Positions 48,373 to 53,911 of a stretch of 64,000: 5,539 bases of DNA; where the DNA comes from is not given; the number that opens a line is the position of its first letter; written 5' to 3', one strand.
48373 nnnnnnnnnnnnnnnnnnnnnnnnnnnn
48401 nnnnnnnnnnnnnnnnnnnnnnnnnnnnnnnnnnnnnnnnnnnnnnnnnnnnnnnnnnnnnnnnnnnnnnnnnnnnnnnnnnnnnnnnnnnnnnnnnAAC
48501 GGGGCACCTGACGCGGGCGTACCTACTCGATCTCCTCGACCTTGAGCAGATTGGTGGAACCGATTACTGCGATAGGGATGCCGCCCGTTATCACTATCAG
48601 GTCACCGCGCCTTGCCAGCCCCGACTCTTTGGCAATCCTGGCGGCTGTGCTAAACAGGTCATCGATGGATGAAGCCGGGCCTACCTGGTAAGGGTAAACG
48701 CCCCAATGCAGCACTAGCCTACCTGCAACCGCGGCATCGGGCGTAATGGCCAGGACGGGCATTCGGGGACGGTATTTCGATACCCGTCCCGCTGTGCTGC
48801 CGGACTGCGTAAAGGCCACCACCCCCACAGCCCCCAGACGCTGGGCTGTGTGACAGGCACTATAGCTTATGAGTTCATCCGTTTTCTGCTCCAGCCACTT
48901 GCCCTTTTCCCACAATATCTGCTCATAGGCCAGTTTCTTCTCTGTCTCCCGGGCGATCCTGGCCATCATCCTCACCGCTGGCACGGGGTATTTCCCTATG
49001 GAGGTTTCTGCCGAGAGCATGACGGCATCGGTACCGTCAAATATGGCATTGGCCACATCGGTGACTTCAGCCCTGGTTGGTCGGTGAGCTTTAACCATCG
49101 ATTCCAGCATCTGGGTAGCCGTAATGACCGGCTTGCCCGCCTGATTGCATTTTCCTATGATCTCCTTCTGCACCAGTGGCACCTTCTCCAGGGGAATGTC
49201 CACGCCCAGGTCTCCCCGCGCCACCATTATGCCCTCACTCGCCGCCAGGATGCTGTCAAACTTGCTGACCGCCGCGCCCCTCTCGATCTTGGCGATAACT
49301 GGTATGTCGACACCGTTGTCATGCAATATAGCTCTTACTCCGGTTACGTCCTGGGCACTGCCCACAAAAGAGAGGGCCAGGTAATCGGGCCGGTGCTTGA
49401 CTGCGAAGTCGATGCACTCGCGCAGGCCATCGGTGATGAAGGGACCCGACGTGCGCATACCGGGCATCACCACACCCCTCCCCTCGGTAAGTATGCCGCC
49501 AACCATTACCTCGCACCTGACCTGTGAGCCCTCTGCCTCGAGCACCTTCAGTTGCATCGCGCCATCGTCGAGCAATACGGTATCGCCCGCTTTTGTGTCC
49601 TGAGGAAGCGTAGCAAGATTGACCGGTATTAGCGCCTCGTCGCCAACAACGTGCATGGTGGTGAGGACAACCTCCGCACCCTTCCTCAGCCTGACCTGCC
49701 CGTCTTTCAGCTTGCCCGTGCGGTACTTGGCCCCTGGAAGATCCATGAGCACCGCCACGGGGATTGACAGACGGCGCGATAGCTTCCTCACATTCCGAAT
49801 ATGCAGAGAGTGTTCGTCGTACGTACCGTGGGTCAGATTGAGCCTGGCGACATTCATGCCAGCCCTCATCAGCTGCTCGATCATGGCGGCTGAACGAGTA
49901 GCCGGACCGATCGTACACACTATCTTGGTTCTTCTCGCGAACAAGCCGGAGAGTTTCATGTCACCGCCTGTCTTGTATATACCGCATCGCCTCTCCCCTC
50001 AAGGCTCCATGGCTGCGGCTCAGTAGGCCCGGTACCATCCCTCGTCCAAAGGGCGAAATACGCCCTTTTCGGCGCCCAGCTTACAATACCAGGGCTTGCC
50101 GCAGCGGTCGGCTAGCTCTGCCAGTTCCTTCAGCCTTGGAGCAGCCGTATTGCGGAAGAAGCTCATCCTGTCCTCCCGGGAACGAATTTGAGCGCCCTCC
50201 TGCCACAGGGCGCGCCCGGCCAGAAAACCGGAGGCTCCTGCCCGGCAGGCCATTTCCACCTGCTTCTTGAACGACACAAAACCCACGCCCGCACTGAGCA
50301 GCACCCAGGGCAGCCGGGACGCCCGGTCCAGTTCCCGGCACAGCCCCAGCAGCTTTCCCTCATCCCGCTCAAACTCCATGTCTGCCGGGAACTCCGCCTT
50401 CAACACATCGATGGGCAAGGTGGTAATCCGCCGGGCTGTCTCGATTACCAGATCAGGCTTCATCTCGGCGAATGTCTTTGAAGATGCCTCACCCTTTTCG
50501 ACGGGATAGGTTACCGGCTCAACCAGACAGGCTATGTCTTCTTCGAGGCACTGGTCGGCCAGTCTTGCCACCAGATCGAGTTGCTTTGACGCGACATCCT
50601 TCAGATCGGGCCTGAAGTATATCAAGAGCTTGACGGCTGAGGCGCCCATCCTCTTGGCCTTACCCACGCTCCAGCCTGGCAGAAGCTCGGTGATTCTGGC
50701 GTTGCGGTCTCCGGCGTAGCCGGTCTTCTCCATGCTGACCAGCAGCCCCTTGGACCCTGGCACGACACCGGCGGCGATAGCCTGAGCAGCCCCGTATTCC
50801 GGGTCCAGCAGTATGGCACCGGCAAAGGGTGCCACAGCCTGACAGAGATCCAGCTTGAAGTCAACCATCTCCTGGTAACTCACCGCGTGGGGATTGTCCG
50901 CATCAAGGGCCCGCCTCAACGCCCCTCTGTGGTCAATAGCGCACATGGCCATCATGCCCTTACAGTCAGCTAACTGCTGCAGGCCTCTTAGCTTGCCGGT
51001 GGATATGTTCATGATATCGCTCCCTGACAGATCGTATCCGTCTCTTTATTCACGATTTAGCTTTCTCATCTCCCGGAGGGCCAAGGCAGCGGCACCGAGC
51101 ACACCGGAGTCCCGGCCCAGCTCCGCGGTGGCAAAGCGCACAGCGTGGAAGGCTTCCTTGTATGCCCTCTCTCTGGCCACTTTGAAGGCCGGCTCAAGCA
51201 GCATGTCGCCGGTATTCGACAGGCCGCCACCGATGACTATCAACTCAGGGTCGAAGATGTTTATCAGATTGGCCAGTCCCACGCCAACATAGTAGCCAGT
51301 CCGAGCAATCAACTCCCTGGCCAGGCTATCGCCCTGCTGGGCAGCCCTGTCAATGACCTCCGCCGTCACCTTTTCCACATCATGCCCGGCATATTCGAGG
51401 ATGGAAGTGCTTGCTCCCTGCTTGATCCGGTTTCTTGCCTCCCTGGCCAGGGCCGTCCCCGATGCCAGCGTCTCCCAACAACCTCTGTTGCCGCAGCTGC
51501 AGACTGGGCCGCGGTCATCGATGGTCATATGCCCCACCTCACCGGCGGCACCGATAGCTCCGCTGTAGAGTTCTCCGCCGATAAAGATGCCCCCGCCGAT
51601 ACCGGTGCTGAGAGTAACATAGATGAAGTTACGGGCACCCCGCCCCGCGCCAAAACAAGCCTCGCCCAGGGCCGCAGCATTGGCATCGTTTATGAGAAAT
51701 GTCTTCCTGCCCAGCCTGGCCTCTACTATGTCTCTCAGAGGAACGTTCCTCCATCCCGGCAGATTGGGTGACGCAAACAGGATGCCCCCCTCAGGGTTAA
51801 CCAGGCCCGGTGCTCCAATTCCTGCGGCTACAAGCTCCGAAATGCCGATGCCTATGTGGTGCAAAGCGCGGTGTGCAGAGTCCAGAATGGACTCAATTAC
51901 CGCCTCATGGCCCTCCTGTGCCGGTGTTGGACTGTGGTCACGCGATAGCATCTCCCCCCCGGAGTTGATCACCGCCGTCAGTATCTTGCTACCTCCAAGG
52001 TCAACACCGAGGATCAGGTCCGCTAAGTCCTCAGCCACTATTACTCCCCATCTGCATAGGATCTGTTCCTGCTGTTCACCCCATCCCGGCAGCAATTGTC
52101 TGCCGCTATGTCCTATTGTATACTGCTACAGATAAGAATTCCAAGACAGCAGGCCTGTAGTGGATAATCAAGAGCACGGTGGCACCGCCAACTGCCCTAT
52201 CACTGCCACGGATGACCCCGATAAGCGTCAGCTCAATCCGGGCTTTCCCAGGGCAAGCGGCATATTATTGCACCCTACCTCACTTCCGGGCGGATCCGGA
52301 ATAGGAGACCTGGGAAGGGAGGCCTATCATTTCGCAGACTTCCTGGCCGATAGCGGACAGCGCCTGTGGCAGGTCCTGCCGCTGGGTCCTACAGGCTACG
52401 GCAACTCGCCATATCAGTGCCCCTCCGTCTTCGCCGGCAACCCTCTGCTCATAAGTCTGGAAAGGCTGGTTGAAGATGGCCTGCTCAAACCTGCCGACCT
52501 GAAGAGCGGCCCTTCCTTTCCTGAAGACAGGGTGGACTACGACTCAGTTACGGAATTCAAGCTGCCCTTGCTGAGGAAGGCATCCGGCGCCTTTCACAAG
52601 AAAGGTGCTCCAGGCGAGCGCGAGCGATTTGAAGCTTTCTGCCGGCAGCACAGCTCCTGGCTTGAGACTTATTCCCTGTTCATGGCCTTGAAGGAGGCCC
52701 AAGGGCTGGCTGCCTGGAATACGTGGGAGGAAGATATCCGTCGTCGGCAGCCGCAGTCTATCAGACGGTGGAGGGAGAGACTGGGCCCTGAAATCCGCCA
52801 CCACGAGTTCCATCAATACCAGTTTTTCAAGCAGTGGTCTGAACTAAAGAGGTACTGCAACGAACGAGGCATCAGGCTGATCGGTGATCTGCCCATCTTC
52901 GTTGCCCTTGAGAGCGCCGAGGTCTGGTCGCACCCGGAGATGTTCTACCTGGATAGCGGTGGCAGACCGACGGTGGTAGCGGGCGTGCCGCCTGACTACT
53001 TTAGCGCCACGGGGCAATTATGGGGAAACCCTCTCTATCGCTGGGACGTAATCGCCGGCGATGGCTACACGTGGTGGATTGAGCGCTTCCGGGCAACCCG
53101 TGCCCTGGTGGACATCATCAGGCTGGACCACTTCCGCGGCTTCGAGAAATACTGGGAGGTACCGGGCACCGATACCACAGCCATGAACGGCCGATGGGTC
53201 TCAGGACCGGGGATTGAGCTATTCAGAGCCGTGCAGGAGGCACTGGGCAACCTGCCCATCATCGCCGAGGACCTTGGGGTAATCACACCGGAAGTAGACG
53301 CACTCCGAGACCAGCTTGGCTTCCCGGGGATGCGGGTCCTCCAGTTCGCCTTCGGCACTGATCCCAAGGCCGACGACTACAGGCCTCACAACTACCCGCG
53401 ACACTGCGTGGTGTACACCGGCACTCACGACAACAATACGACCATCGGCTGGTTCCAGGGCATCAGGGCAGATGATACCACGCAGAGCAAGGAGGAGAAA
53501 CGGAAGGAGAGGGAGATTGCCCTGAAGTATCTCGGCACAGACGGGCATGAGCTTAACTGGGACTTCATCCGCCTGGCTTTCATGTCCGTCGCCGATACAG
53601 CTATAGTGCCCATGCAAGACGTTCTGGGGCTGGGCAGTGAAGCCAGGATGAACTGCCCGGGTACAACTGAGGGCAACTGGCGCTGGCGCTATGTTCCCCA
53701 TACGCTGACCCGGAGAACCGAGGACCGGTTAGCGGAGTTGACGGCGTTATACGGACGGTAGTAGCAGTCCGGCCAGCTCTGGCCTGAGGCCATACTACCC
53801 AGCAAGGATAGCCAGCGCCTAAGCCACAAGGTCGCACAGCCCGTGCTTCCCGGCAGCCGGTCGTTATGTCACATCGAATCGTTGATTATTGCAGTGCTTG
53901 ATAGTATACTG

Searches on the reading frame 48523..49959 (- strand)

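Call 18: search_protein_families(library=ncbifam, proteins=[window:48523-49959:-], max_evalue=1e-8)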
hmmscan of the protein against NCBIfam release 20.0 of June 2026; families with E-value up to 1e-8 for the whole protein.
window:48523-49959:- (478 aa): 7 families
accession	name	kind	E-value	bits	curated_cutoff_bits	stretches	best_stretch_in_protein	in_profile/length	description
NF004978.0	PRK06354.1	subfamily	7.8e-172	572.8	462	1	8-477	7-478/590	pyruvate kinase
TIGR01064.1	pyruv_kin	equivalog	5.1e-160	533.1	306.4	1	9-477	1-476/476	pyruvate kinase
NF004491.0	PRK05826.1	subfamily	1.5e-159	531.6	432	1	8-477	4-475/477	pyruvate kinase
NF004886.0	PRK06247.1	subfamily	1.1e-154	515.7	623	1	8-477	4-470/476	pyruvate kinase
NF006664.0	PRK09206.1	equivalog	2.3e-133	445.2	686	1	9-476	2-469/470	pyruvate kinase PykF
NF005234.0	PRK06739.1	equivalog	1.8e-80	270.6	564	1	14-339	6-328/352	pyruvate kinase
NF011314.0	PRK14725.1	equivalog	2.2e-54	184.8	642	2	89-351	333-605/614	pyruvate kinase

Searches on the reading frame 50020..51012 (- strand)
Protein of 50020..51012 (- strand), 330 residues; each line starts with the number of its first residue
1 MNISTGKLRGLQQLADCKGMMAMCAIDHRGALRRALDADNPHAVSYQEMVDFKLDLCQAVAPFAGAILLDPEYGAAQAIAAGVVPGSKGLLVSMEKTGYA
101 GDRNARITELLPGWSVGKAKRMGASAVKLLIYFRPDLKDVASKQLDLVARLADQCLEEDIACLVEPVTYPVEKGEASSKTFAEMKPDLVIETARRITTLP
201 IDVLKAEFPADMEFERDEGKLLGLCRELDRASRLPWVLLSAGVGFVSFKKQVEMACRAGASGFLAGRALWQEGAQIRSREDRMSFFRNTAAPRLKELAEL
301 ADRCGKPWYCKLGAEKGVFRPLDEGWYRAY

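Call 18: search_protein_families(library=ncbifam, proteins=[window:50020-51012:-], max_evalue=1e-8)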
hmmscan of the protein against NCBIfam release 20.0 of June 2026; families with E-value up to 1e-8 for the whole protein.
window:50020-51012:- (330 aa): 4 families
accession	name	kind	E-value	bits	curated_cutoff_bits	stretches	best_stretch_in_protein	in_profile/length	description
NF009498.0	PRK12858.1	subfamily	1.6e-97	326.5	184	1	1-318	2-333/342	tagatose 1,6-diphosphate aldolase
NF009065.0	PRK12399.1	subfamily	7.9e-51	173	458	1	1-309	1-323/326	tagatose 1,6-diphosphate aldolase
NF003180.0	PRK04161.1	subfamily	1.3e-48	165.8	519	1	1-312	2-327/330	tagatose 1,6-diphosphate aldolase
TIGR01232.1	lacD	equivalog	7.8e-38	130.5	432.2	1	5-308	4-321/325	tagatose-bisphosphate aldolase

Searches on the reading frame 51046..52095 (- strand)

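Call 19: search_protein_families(library=ncbifam, proteins=[window:51046-52095:-], max_evalue=1e-8)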
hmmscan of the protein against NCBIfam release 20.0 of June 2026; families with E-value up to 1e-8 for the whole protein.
window:51046-52095:- (349 aa): 13 families
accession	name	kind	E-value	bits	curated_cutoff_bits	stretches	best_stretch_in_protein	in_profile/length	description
TIGR00744.1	ROK_glcA_fam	subfamily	1.3e-76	257.9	260.35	1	29-343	1-312/318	ROK family glucokinase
NF047937.1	TransRegNagC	equivalog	1.7e-50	172.4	650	1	27-343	80-387/399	DNA-binding transcriptional regulator NagC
NF003461.0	PRK05082.1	subfamily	2.6e-47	161.6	283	1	28-341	3-288/291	N-acetylmannosamine kinase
NF049930.1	TransRegMlc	equivalog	1.7e-46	159.4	530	1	28-339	87-389/405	sugar metabolism global transcriptional regulator Mlc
NF047821.1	NactlManKinNanK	equivalog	1.4e-40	139.7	450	1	28-339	3-286/288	N-acetylmannosamine kinase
NF007108.0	PRK09557.1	equivalog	2.4e-37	128.9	443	1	29-338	4-299/303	fructokinase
NF009835.0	PRK13310.1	equivalog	1e-36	126.8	380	1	29-341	3-302/303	N-acetylglucosamine kinase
NF007251.0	PRK09698.1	equivalog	2.2e-35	122.4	253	1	26-343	6-300/304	allose kinase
NF045551.1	GK_Pyrobac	equivalog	1.9e-31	109.4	500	1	87-346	47-287/294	ATP-dependent glucokinase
NF042998.1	bglucokin_BglK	equivalog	7.3e-29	100.9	550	1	30-298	5-250/291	beta-glucoside kinase BglK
NF045942.1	PolPhglucPhase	equivalog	7e-18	65.2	250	1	29-194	3-158/242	polyphosphate--glucose phosphotransferase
NF009836.0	PRK13311.1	equivalog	1e-15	57.6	551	1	29-216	3-194/256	N-acetyl-D-glucosamine kinase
NF045550.1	FrctkaseScrK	equivalog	4.4e-11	42.8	400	1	31-225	8-197/293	fructokinase ScrK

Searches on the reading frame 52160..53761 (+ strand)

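Call 19: search_protein_families(library=ncbifam, proteins=[window:52160-53761:+], max_evalue=1e-8)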
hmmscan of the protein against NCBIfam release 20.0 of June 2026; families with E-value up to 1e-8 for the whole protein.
window:52160-53761:+ (533 aa): 9 families
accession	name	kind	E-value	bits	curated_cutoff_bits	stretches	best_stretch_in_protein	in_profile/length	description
NF011080.0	PRK14508.1-3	subfamily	1.4e-226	753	477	1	29-533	3-495/496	4-alpha-glucanotransferase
NF011078.0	PRK14508.1-1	subfamily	6.9e-171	569.4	776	1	31-533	4-496/503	4-alpha-glucanotransferase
NF011079.0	PRK14508.1-2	subfamily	1.3e-165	551.8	555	1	31-520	10-489/506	4-alpha-glucanotransferase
NF011083.0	PRK14510.1-2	equivalog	3.5e-159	531.5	1322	2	149-533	829-1184/1186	bifunctional glycogen debranching protein GlgX/4-alpha-glucanotransferase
TIGR00217.1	malQ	equivalog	3e-129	432.5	205.65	1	31-533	42-587/587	4-alpha-glucanotransferase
NF011081.0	PRK14508.1-4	equivalog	1.7e-86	290.7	556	1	45-515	39-508/529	4-alpha-glucanotransferase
NF011077.0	PRK14507.1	equivalog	1.2e-35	122.3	2148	1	123-439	277-596/1693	malto-oligosyltrehalose synthase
NF008274.0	PRK11052.1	equivalog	1.9e-32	112.7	806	1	123-434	248-560/695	4-alpha-glucanotransferase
NF011082.0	PRK14510.1-1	equivalog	3.4e-19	67.8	2511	1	123-444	977-1295/1410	bifunctional glycogen debranching protein GlgX/4-alpha-glucanotransferase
